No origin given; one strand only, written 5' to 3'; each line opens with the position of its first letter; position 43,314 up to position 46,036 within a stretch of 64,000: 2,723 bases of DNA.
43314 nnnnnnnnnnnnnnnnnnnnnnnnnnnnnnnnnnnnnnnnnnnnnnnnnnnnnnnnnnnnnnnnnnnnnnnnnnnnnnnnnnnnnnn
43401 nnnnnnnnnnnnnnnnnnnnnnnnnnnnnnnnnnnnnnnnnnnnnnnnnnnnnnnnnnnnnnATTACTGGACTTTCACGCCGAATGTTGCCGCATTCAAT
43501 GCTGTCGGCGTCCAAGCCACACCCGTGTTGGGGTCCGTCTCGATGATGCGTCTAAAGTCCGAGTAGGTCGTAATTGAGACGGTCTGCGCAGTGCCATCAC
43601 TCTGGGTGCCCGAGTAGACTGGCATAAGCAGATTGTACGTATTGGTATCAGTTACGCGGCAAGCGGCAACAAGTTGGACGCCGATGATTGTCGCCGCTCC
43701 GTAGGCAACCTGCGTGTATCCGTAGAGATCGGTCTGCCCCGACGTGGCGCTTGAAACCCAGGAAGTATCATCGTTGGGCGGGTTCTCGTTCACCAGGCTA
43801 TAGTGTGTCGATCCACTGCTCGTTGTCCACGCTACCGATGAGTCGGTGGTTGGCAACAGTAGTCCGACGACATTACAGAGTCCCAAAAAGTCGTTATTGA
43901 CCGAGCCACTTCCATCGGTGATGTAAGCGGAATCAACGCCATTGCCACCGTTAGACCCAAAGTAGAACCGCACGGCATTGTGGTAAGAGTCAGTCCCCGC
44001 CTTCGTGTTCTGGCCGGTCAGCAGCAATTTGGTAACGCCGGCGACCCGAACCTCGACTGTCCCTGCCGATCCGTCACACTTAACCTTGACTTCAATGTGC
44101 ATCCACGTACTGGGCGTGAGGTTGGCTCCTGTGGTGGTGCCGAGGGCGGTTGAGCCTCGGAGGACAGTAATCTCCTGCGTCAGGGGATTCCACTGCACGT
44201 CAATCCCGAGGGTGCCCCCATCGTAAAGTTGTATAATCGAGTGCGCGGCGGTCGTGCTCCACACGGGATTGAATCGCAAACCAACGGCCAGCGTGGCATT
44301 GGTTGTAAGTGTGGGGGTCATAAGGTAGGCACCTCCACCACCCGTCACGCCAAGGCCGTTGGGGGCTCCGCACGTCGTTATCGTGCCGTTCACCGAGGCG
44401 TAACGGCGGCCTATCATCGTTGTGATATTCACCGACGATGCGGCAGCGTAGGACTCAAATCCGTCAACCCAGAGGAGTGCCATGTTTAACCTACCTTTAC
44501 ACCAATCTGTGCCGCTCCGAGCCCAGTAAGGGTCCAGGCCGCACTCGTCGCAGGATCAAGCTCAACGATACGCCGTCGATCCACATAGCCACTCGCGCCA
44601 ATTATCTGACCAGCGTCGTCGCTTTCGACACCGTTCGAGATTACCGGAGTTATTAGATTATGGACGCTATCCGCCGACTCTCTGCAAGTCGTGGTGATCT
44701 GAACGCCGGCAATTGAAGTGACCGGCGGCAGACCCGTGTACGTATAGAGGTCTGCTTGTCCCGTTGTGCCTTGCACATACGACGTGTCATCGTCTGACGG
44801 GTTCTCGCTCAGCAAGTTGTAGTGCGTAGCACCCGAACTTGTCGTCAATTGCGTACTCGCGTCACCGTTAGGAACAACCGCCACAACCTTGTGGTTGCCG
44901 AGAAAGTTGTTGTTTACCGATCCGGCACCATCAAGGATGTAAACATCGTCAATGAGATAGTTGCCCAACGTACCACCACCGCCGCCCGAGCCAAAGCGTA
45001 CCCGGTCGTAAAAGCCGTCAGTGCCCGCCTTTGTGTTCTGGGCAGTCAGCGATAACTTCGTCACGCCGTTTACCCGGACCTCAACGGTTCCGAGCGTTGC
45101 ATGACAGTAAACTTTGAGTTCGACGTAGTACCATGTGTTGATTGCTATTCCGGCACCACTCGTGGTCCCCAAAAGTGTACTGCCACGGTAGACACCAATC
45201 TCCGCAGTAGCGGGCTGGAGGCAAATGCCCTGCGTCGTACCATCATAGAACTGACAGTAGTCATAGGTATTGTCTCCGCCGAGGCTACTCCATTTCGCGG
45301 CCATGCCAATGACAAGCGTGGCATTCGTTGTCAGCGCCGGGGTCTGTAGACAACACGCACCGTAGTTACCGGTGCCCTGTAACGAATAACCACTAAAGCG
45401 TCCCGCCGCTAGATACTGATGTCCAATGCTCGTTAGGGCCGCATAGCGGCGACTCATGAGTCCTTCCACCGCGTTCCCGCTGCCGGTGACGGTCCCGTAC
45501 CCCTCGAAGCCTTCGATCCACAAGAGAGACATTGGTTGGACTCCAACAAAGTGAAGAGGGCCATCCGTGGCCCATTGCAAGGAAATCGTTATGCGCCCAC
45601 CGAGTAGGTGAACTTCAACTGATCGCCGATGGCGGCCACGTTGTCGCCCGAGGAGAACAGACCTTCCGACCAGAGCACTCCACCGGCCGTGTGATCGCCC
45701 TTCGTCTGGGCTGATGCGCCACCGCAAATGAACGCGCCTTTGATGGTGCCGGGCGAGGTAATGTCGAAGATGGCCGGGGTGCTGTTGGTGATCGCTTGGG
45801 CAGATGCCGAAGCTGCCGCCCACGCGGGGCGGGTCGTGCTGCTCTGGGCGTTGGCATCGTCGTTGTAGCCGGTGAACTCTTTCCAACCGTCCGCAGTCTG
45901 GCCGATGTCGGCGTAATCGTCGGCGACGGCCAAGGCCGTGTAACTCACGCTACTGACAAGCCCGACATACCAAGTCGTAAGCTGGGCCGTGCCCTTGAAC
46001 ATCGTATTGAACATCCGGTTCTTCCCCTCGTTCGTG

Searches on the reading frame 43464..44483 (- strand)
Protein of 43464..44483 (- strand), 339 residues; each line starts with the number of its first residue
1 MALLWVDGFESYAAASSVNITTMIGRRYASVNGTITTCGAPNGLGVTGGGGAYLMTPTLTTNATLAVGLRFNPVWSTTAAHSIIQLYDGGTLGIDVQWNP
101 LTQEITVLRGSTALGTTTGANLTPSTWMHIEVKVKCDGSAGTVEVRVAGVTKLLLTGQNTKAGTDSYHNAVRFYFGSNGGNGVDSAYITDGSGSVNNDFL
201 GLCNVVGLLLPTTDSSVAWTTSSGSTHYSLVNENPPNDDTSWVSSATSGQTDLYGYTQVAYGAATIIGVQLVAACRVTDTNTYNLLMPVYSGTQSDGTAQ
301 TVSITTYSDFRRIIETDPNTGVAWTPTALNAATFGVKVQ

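Call 7: search_protein_families(library=pfam, proteins=[window:43464-44483:-], max_evalue=1)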
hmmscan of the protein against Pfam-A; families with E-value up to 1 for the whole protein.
window:43464-44483:- (339 aa): 2 families
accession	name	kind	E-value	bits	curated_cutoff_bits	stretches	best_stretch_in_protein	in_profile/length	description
PF24149.1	K1-lyase_Rider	-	0.0011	19.7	27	1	108-171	10-73/89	K1 capsule-specific polysaccharide lyase, Rider domain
PF07833.16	Cu_amine_oxidN1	-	0.0069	16.8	24.2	1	91-121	30-60/108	Copper amine oxidase N-terminal domain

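Call 8: search_protein_families(library=phrogs, proteins=[window:43464-44483:-], max_evalue=0.1)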
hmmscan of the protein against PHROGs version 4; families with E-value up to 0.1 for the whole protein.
window:43464-44483:- (339 aa): 3 families
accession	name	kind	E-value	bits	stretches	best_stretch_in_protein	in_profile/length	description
phrog_2448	-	unknown function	8.4e-44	151.1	1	3-339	2-334/335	-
phrog_30887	-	unknown function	2.5e-06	26.9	1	199-336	628-767/771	-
phrog_6368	-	unknown function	0.0033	17.7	1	238-337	223-325/328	-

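Call 27: search_solved_structures(query=window:43464-44483:-, max_evalue=1)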
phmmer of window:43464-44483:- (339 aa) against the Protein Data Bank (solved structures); distinct sequences matched with E-value up to 1: 0.

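Call 72: search_dna_similar(query=window:43464-44483:-, collection=phages, mode=protein, max_evalue=0.001, max_rows=25)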
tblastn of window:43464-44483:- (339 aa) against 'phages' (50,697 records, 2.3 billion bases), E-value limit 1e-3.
Records with a match: 167; places in all: 176; records where one place covers at least 80% of the query: 19.
Best place of each record, by identity: <60% 167.
By first word of the organism name: Salmonella 88; Proteus 21; Brevundimonas 10; Escherichia 9; Providencia 7; Serratia 4; Pseudomonas 4; Tetraselmis 3; Staphylococcus 3; Erwinia 2; and 12 more.
By host as written in the record: Salmonella enterica subsp. enterica serovar Typhimurium 24; Salmonella enterica 16; Proteus mirabilis 15; - 12; Salmonella sp. 10; Brevundimonas pondensis LVF1 8; Salmonella enterica subsp. enterica serovar Enteritidis 5; Providencia rettgeri B0142 5; and 52 more.
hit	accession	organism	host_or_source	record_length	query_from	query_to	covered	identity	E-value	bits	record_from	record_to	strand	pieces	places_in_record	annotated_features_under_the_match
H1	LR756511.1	uncultured phage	metagenomic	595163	1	339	100%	29.9%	3e-24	109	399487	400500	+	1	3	record has no annotation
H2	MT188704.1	Mesorhizobium phage Cp1R7A-A1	Mesorhizobium loti R7ANS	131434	1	337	99%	28.1%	2e-18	92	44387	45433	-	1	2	hypothetical protein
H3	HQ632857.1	Tetraselmis viridis virus S20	Tetraselmis viridis Rouch (Chlorophyta)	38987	1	331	98%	28.3%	3e-20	98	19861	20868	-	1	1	hypothetical protein (x2)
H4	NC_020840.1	Tetraselmis viridis virus S20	Tetraselmis viridis Rouch (Chlorophyta)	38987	1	331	98%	28.3%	3e-20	98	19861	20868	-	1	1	hypothetical protein | glycoside hydrolase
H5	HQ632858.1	Tetraselmis viridis virus SI1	Tetraselmis viridis Rouch (Chlorophyta)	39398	1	331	98%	28.3%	3e-20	98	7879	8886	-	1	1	hypothetical protein (x2)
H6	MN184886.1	Erwinia phage pEp_SNUABM_08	Erwinia pyrifoliae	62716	3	339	99%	26.1%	4e-7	109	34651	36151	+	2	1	hypothetical protein (x2)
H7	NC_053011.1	Erwinia phage pEp_SNUABM_08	Erwinia pyrifoliae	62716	3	339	99%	26.1%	4e-7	109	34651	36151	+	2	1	hypothetical protein (x2)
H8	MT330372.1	Cronobacter phage JC01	Cronobacter sakazakii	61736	1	339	100%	25.1%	1e-8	114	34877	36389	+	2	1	hypothetical protein (x2)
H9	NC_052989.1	Cronobacter phage JC01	Cronobacter sakazakii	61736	1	339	100%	25.1%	1e-8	114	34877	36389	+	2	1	hypothetical protein (x2)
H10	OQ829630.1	Salmonella phage gd01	Salmonella sp.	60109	63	339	82%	26.8%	5e-7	57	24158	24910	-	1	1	hypothetical protein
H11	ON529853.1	Brevundimonas phage vB_BpoS-Bambus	Brevundimonas pondensis LVF1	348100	127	338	63%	33.5%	1e-15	84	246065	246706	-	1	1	hypothetical protein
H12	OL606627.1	Klebsiella phage vB_KaeS_Phraden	Klebsiella aerogenes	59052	63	339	82%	25.4%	8e-6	54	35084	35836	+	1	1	hypothetical protein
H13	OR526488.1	Salmonella phage STP-2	Salmonella enterica subsp. enterica ...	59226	63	339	82%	25.4%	1e-5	53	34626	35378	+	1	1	hypothetical protein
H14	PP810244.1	Salmonella phage PMBT21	Salmonella enterica subsp. enterica ...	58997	63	339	82%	25.4%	2e-5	53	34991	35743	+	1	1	hypothetical protein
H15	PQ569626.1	Salmonella phage NSP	Salmonella sp.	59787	63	339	82%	25.4%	2e-5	53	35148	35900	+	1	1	hypothetical protein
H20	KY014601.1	Escherichia phage Utah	Escherichia coli SKB178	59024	63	339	82%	24.6%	5e-5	51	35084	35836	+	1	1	hypothetical protein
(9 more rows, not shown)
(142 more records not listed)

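Call 74: get_annotated_region(hit=H20, flank=9000)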
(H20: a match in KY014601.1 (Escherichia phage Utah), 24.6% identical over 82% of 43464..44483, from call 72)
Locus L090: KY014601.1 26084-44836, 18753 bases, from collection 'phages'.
description: Escherichia phage Utah, complete genome.
organism: Escherichia phage Utah (NCBI taxid 1916098)
taxonomy: Viruses; Duplodnaviria; Heunggongvirae; Uroviricota; Caudoviricetes; Casjensviridae; Chivirus
host: Escherichia coli SKB178; source: -; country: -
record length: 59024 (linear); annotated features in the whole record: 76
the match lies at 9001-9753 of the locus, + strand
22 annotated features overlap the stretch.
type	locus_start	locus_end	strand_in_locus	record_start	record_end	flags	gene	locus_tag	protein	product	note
CDS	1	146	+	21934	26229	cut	-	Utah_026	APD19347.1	tape measure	-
CDS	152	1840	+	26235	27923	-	-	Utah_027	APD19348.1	distal tail protein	-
CDS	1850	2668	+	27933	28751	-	-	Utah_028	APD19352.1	hypothetical protein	-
CDS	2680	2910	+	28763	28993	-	-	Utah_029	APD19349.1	tail assembly protein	-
CDS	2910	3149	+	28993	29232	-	-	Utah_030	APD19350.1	hypothetical protein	-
CDS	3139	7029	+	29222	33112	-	-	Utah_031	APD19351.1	minor tail protein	-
CDS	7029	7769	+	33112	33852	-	-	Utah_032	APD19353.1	tail fiber protein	-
CDS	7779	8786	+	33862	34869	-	-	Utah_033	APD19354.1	hypothetical protein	-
CDS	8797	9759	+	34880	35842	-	-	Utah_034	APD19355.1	hypothetical protein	-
CDS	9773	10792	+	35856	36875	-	-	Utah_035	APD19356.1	hypothetical protein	-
CDS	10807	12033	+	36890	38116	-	-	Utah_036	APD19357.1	hypothetical protein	-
CDS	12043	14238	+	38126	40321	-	-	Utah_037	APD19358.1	hypothetical protein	-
CDS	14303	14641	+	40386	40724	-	-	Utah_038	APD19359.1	lysis protein B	-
CDS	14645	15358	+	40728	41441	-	-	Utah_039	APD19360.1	lysis protein A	-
CDS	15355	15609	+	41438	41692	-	-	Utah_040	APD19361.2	hypothetical protein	-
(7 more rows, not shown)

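Call 75: get_annotated_region(hit=H2, flank=9000)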
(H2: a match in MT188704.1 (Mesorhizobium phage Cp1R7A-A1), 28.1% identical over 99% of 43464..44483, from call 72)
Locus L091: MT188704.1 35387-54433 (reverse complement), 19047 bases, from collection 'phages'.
description: Mesorhizobium phage Cp1R7A-A1, complete genome.
organism: Mesorhizobium phage Cp1R7A-A1 (NCBI taxid 2723894)
taxonomy: Viruses; Duplodnaviria; Heunggongvirae; Uroviricota; Caudoviricetes
host: Mesorhizobium loti R7ANS; source: -; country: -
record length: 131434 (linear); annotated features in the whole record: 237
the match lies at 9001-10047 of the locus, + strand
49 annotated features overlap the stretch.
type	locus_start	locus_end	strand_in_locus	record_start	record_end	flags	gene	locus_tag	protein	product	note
CDS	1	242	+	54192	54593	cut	-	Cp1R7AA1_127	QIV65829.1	hypothetical protein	Hypothetical protein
CDS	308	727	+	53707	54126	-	-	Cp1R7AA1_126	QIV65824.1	hypothetical protein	Hypothetical protein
CDS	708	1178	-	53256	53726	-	-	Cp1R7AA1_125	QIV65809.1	hypothetical protein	Hypothetical protein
CDS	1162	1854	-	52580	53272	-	-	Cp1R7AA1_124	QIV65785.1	hypothetical protein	Hypothetical protein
CDS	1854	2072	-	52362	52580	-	-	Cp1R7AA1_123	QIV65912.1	hypothetical protein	Hypothetical protein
CDS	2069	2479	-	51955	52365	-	-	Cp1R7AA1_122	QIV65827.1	hypothetical protein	Hypothetical protein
CDS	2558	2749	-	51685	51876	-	-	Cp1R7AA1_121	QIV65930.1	hypothetical protein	Hypothetical protein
CDS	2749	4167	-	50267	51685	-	-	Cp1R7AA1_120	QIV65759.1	nicotinamide phosphoribosyl transferase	Nicotinamide phosphoribosyl transferase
CDS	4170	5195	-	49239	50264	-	-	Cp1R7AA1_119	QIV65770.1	nicotinamide-nucleotide adenylyltransferase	Nicotinamide-nucleotide adenylyltransferase or ADP-ribose pyrophosphatase or bifunctional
CDS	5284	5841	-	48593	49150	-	-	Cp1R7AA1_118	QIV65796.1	bifunctional (p)ppGpp synthase/hydrolase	Bifunctional (p)ppGpp synthase/hydrolase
tRNA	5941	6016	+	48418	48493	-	-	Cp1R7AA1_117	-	tRNA-Cys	tRNA-Cys-00001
CDS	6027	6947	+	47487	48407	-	-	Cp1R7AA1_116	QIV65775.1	putative tail fiber protein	Putative tail fiber protein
CDS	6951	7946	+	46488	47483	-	-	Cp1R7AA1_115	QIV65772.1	putative tail fiber protein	More similar to DUF2793 domain containing protein of Mesorhizobium spp.; Putative tail fiber protein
CDS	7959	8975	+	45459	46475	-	-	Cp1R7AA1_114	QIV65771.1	hypothetical protein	Hypothetical protein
CDS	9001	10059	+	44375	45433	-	-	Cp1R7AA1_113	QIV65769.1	hypothetical protein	Hypothetical protein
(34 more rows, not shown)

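Call 83: search_protein_families(library=ncbifam, proteins=[window:43464-44483:-], max_evalue=0.1)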
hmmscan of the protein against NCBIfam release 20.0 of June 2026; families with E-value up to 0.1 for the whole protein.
window:43464-44483:- (339 aa): 1 family
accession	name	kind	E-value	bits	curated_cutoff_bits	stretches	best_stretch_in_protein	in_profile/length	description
NF002575.0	PRK02227.1-3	equivalog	0.055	13.2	304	1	259-319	72-134/233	(5-formylfuran-3-yl)methyl phosphate synthase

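Call 89: search_protein_families(library=pfam, alignment_id=A4, max_evalue=0.1)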
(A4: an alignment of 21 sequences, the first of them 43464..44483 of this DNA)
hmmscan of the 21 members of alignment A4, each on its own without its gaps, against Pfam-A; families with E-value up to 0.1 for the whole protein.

A. member 1, window:43464-44483:- (339 aa): 2 families
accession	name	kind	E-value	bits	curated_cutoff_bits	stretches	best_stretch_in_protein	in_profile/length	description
PF24149.1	K1-lyase_Rider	-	0.0011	19.7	27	1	108-171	10-73/89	K1 capsule-specific polysaccharide lyase, Rider domain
PF07833.16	Cu_amine_oxidN1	-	0.0069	16.8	24.2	0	91-121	30-60/108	Copper amine oxidase N-terminal domain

B. families by the number of members that match (of 21 scanned): 7 families
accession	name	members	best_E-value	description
PF22237.3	SO2946-like_C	2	8.3e-05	SO2946-like, C-terminal domain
PF24149.1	K1-lyase_Rider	1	0.0011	K1 capsule-specific polysaccharide lyase, Rider domain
PF07833.16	Cu_amine_oxidN1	1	0.0069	Copper amine oxidase N-terminal domain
PF22579.2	Cbm74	1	0.012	Carbohydrate binding module-like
PF03422.21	CBM_6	1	0.016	Carbohydrate binding module (family 6)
PF07940.18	Hepar_II_III_C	1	0.026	Heparinase II/III-like, C-terminal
PF21340.4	Polysacc_lyase-like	1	0.026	Cip1-like, core domain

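Call 91: search_solved_structures(query=A4, max_evalue=1)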
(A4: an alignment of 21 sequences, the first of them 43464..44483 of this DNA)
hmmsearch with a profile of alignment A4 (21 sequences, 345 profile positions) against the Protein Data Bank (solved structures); distinct sequences matched with E-value up to 1: 0.

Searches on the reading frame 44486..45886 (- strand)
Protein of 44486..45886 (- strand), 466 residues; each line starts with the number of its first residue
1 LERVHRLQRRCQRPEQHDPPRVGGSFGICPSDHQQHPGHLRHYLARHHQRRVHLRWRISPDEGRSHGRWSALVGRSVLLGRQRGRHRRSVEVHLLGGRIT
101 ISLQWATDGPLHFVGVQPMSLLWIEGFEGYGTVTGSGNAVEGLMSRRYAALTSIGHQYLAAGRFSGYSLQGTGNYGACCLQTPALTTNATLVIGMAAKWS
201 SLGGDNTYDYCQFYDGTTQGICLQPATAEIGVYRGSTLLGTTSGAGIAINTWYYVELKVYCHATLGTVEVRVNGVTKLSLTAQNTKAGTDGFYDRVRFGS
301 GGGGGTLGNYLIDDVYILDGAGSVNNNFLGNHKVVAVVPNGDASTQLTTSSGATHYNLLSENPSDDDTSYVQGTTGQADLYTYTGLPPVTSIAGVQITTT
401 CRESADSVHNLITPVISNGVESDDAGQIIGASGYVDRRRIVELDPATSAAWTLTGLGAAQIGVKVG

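Call 7: search_protein_families(library=pfam, proteins=[window:44486-45886:-], max_evalue=1)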
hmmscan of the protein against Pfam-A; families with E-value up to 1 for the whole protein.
window:44486-45886:- (466 aa): 0 families

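Call 8: search_protein_families(library=phrogs, proteins=[window:44486-45886:-], max_evalue=0.1)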
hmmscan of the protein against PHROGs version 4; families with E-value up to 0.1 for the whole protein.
window:44486-45886:- (466 aa): 2 families
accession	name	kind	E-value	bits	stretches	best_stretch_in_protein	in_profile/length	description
phrog_2448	-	unknown function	2.5e-37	129.8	1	121-465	2-333/335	-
phrog_6368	-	unknown function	0.012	15.9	1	247-464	119-325/328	-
